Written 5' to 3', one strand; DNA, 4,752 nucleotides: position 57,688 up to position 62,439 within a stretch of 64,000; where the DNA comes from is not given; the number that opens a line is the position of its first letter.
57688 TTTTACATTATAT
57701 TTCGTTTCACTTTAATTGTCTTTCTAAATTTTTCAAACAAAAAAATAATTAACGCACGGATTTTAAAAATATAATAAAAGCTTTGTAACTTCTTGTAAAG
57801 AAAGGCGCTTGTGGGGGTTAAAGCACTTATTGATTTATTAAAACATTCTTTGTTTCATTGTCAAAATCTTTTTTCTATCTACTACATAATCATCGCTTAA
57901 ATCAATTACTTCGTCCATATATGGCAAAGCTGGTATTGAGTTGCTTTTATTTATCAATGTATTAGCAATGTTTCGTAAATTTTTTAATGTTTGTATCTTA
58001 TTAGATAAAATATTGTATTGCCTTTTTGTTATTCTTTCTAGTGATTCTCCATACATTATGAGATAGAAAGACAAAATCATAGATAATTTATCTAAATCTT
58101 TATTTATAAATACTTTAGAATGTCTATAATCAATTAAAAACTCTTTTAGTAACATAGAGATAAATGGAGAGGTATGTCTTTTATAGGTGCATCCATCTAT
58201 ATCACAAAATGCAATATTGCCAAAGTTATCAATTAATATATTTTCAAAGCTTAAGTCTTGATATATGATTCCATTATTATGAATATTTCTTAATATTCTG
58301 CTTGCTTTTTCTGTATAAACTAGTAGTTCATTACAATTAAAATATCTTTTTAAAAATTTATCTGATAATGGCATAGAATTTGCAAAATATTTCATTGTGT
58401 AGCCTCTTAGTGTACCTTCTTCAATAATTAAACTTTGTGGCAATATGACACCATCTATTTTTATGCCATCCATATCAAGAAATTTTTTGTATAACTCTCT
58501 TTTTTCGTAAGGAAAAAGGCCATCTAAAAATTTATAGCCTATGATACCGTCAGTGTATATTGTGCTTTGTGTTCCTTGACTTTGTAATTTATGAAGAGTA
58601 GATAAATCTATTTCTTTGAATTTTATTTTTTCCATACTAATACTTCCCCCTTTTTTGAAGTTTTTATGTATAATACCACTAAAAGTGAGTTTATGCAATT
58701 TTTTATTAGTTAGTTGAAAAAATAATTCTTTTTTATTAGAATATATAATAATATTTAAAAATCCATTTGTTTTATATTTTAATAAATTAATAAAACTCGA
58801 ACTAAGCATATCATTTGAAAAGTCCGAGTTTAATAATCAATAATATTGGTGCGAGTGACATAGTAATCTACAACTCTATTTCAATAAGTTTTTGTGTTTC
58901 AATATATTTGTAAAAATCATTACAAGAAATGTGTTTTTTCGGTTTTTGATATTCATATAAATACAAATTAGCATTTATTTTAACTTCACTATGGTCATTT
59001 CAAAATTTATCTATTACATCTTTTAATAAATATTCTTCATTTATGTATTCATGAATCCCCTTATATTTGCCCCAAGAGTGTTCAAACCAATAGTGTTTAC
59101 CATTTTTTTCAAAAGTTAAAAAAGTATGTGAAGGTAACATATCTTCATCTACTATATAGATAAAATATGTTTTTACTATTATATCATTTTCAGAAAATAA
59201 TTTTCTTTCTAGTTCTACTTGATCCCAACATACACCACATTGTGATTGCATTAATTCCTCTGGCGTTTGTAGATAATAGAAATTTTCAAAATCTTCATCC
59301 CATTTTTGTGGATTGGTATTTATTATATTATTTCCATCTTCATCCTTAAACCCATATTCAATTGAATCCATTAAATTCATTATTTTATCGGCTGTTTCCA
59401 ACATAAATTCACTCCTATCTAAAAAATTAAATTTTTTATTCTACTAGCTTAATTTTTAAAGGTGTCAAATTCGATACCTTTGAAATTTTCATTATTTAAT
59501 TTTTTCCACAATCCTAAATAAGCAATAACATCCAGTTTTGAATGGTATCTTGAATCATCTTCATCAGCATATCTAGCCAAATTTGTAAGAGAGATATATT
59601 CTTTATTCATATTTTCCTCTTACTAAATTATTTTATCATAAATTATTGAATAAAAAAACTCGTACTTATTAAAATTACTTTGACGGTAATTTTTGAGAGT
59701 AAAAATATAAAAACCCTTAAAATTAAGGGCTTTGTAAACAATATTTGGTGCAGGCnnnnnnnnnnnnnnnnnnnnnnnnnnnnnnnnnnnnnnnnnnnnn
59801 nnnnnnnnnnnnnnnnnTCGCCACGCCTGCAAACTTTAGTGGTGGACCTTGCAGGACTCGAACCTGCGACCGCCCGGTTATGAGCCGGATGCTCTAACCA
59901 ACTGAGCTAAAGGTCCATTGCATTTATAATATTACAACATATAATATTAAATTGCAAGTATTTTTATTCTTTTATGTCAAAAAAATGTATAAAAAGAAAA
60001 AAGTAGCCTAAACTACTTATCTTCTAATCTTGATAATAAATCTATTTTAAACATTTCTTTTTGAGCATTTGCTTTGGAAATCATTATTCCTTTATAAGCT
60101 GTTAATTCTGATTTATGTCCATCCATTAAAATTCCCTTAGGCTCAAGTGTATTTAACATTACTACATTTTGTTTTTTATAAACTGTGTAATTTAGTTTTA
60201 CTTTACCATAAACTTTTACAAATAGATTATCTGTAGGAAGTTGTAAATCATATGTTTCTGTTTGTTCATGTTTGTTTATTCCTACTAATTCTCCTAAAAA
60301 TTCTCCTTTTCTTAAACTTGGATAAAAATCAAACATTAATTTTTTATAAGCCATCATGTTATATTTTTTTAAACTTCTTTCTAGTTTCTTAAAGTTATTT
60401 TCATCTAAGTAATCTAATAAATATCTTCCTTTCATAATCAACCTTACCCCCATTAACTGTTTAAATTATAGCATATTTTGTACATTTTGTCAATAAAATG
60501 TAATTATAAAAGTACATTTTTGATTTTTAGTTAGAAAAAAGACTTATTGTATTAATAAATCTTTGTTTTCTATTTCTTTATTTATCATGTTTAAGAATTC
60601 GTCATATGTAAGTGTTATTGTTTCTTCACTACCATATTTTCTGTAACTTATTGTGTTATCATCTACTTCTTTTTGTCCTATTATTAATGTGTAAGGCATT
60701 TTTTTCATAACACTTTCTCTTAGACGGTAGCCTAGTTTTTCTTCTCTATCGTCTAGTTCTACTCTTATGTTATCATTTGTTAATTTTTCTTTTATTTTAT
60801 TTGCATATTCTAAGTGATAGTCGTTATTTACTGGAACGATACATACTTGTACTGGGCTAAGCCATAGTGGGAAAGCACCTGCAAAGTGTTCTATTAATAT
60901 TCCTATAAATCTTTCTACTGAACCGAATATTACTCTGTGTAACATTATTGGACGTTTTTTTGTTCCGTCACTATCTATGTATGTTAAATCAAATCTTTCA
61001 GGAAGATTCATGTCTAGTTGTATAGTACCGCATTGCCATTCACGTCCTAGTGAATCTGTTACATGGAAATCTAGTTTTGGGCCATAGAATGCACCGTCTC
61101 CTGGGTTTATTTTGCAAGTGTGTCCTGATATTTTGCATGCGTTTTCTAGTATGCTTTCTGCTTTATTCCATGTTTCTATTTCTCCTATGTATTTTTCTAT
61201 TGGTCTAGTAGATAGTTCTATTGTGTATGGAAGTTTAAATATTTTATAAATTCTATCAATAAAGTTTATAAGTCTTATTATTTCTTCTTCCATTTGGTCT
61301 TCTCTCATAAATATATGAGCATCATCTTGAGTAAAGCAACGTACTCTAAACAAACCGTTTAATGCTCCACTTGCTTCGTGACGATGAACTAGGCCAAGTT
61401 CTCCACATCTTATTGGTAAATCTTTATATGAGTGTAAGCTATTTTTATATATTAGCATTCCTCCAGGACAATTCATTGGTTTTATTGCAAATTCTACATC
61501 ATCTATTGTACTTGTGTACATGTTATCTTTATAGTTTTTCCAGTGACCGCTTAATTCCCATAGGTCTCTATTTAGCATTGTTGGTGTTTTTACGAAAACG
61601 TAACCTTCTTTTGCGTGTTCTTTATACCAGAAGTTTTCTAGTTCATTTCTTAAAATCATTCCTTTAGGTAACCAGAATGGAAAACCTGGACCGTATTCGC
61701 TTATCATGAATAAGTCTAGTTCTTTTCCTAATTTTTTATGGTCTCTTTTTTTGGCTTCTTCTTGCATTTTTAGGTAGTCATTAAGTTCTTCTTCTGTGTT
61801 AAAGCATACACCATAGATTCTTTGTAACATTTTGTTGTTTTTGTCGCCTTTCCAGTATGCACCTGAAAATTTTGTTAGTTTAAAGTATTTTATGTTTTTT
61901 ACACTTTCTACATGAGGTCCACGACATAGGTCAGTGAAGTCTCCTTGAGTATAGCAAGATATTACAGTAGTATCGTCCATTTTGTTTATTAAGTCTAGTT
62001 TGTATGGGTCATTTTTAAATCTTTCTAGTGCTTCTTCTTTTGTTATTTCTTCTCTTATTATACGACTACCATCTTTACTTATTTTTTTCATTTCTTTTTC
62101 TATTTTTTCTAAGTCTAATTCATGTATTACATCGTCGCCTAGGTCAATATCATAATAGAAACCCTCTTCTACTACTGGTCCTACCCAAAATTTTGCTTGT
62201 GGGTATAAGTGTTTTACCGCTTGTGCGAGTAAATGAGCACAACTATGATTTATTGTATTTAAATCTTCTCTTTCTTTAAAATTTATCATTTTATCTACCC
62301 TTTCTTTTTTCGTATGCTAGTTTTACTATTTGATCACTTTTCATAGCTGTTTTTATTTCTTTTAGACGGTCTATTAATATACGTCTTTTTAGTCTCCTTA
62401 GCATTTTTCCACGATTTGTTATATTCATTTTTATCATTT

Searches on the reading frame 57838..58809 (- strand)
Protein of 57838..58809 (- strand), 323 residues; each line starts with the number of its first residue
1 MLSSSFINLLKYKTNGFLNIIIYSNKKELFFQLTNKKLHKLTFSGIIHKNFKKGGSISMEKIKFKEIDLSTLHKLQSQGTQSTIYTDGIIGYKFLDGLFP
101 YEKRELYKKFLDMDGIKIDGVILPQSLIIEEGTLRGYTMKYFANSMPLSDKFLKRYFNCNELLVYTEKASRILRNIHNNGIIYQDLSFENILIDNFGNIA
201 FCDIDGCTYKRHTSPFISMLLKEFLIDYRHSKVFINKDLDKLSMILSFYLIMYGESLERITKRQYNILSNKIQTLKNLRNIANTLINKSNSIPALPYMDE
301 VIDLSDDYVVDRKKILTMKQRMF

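Call 43: search_protein_families(library=pfam, proteins=[window:57838-58809:-], max_evalue=0.001)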
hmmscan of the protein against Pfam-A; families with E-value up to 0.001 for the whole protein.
window:57838-58809:- (323 aa): 2 families
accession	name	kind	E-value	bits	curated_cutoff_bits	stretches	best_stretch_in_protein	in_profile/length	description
PF00069.31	Pkinase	-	5.7e-06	26.4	31.7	1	155-209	93-147/263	Protein kinase domain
PF09794.14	Avl9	-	5.4e-05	22.4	22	1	186-290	130-230/379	Transport protein Avl9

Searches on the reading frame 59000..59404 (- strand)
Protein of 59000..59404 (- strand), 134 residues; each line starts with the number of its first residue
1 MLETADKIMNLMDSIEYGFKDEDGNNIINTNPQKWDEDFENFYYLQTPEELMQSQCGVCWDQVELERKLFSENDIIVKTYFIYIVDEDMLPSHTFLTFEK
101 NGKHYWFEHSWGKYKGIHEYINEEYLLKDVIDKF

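Call 43: search_protein_families(library=pfam, proteins=[window:59000-59404:-], max_evalue=0.001)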
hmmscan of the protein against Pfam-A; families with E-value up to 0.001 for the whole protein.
window:59000-59404:- (134 aa): 1 family
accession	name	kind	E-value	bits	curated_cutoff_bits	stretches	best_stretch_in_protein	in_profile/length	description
PF04473.18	DUF553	-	0.00017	21.5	20.5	1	3-111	17-115/140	Transglutaminase-like domain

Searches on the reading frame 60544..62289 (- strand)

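Call 43: search_protein_families(library=pfam, proteins=[window:60544-62289:-], max_evalue=0.001)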
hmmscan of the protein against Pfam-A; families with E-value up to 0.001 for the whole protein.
window:60544-62289:- (581 aa): 3 families
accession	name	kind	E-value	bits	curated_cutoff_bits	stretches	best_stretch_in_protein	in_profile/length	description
PF00587.30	tRNA-synt_2b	-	1.6e-45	155.8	29.3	1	264-469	8-179/179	tRNA synthetase class II core domain (G, H, P, S and T)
PF03129.25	HGTP_anticodon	-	9.9e-23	80.6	21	1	481-571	1-93/94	Anticodon binding domain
PF07973.19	tRNA_SAD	-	1.8e-16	60.2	24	1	110-159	1-44/44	Threonyl and Alanyl tRNA synthetase second additional domain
